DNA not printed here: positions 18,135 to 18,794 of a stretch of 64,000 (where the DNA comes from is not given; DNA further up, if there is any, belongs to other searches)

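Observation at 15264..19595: Translationally coupled operon of three diverged RNI-type LRR paralogs plus a META-domain lipoprotein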

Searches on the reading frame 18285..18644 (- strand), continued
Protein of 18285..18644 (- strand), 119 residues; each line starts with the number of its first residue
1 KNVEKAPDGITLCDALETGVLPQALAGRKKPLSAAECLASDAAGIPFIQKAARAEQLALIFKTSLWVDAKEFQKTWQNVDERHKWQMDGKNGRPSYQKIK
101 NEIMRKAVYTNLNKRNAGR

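Call 82: search_solved_structures(query=A9, max_evalue=1)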
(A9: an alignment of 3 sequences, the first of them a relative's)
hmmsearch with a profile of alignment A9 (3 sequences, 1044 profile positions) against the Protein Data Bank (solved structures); distinct sequences matched with E-value up to 1: 12.
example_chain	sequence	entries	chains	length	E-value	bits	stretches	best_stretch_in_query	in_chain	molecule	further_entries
7oya_E1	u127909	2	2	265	0.12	13.2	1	95-151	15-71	60S ribosomal protein L6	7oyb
4hqk_A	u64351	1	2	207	0.14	13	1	824-961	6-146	Thrombospondin-related anonymous protein, TRAP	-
4hqf_A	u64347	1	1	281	0.15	12.9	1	820-961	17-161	Thrombospondin-related anonymous protein, TRAP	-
6xtz_A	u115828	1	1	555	0.31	11.8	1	486-562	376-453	Dally-like, isoform A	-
3iao_A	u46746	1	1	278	0.32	11.8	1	149-217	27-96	Multidrug-efflux transporter 1 regulator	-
1exi_A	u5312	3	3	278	0.32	11.8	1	149-217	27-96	MULTIDRUG-EFFLUX TRANSPORTER REGULATOR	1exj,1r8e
7ckq_G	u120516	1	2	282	0.32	11.8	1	149-217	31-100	Multidrug-efflux transporter 1 regulator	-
3q5p_A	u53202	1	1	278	0.32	11.8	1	149-217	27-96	Multidrug-efflux transporter 1 regulator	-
3d71_A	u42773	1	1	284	0.33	11.7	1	149-217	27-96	Multidrug-efflux transporter 1 regulator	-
3d70_A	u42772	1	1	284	0.33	11.7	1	149-217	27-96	BMR promoter DNA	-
3d6y_A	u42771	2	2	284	0.33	11.7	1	149-217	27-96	Multidrug-efflux transporter 1 regulator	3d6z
3q1m_A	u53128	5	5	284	0.34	11.7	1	149-216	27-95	Multidrug-efflux transporter 1 regulator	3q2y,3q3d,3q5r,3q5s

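Call 84: find_homologous_proteins(query=A8, max_evalue=0.001)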
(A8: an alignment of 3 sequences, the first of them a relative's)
Query A8 (3 sequences) (883 aa, profile of the alignment): 168 proteins with E <= 0.001 among 8000 candidates; the best 120 are listed.
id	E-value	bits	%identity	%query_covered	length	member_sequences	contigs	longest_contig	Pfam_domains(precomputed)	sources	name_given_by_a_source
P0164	0.0e+0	1375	100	100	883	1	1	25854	-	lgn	-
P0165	0.0e+0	1195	83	100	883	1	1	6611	-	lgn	-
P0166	0.0e+0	1037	69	100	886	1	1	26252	-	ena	-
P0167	0.0e+0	1022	68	100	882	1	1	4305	-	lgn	-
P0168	1.9e-293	994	68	100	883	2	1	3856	-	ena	-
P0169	2.3e-268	911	60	100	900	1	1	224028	-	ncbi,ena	-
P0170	5.6e-245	834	48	99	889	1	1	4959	-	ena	-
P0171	2.4e-242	825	51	99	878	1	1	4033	-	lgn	-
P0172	6.1e-241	820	51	98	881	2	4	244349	-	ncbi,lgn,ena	-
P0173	7.3e-240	817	51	96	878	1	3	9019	-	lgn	-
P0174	5.8e-239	814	53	96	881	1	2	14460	-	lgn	-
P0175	6.4e-239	814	53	96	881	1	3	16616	-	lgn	-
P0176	1.6e-238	812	50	99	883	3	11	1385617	-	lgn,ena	-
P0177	1.8e-237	809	52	96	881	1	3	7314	-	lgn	-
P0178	2.0e-237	809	52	96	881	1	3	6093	-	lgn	-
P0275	2.0e-208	713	37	99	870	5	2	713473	-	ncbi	ncbi:MAG: hypothetical protein ACXW30_06995 [Micavibrio sp.]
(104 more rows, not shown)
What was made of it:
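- The ATPase family has 168 or more clusters; every one that a source names is a hypothetical protein of an alphaproteobacterial MAG (call 84).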

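Call 85: find_encoding_contigs(protein=P0275, flank=10000, max_places=2)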
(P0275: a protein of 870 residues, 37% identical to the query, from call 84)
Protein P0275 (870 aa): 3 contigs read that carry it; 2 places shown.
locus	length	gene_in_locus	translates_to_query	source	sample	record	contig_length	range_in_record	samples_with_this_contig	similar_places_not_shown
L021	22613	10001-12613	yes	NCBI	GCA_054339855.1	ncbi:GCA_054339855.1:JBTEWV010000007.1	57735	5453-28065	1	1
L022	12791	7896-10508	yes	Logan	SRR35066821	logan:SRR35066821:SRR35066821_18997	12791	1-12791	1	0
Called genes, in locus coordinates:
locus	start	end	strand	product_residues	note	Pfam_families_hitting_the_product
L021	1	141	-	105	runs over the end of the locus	-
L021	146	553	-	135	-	-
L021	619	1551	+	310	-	PF00005:ABC_tran, PF13304:AAA_21 (faint)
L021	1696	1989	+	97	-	-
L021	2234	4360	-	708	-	PF03797:Autotransporter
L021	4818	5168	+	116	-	PF05433:Rick_17kDa_Anti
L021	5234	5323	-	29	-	PF13248:Zn_ribbon_3, PF13240:Zn_Ribbon_1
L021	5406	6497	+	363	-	PF00487:FA_desaturase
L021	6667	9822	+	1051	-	-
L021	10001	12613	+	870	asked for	-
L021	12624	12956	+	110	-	-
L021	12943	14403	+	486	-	-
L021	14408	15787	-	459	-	PF03109:ABC1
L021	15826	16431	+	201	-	PF08511:COQ9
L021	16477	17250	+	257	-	PF11393:T4BSS_DotI_IcmL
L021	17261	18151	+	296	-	PF05013:FGase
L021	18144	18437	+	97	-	PF10073:GapR_DNA-bd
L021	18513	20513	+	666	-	PF04932:Wzy_C, PF14559:TPR_19 (weak)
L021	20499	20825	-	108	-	-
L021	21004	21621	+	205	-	-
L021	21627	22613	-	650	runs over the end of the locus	PF16177:ACAS_N, PF00501:AMP-binding, PF13193:AMP-binding_C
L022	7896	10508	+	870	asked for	-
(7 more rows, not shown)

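Call 86: find_encoding_contigs(protein=P0176, flank=10000, max_places=2)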
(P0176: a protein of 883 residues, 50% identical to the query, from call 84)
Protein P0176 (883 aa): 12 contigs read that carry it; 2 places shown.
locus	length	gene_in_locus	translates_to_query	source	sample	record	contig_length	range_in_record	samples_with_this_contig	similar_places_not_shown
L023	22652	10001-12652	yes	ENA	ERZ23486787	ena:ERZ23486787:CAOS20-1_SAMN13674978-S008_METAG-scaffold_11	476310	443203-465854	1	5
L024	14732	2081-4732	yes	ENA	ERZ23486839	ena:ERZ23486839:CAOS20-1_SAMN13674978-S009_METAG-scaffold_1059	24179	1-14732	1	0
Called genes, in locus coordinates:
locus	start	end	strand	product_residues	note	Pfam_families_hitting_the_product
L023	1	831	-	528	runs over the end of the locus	PF00460:Flg_bb_rod, PF22692:LlgE_F_G_D1, PF07559:FlgE_D2, PF06429:Flg_bbr_C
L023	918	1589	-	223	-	PF03963:FlgD, PF13861:FLgD_tudor, PF13860:FlgD_ig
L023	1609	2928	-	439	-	PF02120:Flg_hook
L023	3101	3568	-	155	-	PF05130:FlgN (faint)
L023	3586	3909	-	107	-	PF10135:Rod-binding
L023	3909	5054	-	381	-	PF02119:FlgI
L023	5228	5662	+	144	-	PF10768:FliX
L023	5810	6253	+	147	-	PF21157:DksA_N, PF01258:zf-dskA_traR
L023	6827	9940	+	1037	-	PF13519:VWA_2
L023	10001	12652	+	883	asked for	-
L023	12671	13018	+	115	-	-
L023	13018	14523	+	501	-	-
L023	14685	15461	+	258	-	PF08238:Sel1 (faint)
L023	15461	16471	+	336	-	-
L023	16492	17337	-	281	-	PF00459:Inositol_P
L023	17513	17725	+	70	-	-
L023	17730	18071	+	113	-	PF05164:ZapA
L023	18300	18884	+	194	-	PF01812:5-FTHF_cyc-lig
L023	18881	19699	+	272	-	PF00149:Metallophos (weak), PF13277:YmdB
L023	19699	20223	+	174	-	PF02643:DUF192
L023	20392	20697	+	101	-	PF04800:NDUS4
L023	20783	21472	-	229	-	-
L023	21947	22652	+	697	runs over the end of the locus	PF00375:SDF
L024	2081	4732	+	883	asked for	-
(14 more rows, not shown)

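Call 88: find_encoding_contigs(protein=P0078, flank=10000, max_places=3)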
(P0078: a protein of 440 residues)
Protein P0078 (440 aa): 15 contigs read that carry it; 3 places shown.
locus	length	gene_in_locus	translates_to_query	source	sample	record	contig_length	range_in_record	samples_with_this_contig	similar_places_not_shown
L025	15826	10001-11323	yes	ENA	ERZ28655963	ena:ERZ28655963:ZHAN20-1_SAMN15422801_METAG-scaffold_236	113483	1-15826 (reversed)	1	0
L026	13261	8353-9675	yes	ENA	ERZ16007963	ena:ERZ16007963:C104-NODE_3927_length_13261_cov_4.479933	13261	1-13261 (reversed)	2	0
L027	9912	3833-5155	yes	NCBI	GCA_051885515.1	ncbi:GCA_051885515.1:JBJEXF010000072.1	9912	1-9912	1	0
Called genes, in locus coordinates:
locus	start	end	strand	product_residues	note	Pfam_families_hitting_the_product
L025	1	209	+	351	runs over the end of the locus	PF13289:SIR2_2 (weak)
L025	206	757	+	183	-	-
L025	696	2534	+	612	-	-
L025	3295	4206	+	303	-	PF00892:EamA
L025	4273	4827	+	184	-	PF04011:LemA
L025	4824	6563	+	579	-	PF09972:DUF2207, PF20990:DUF2207_C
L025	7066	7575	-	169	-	PF01613:Flavin_Reduct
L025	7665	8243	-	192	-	PF12464:Mac, PF25087:GMPPB_C (faint), PF00132:Hexapep, PF14602:Hexapep_2 (weak)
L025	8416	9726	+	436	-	-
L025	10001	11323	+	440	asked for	-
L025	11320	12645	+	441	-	-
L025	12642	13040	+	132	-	PF03724:META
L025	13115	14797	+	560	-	PF00005:ABC_tran, PF02463:SMC_N (faint), PF13476:AAA_23 (faint), PF13555:AAA_29 (faint), PF13304:AAA_21 (faint), PF12848:ABC_tran_Xtn, PF00005:ABC_tran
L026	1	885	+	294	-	?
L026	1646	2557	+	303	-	PF00892:EamA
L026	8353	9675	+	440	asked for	-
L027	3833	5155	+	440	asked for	-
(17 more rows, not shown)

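Call 99: search_protein_families(library=phrogs, proteins=[L010:3933-6977:+, L010:6974-9625:+, L010:9654-10004:+, L010:10001-11509:+], max_evalue=0.01)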
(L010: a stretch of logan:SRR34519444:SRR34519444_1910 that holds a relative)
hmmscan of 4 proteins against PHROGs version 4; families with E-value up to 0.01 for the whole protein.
L010:3933-6977:+ (1014 aa): 0 families

L010:6974-9625:+ (883 aa): 0 families

L010:9654-10004:+ (116 aa): 0 families

L010:10001-11509:+ (502 aa): 0 families
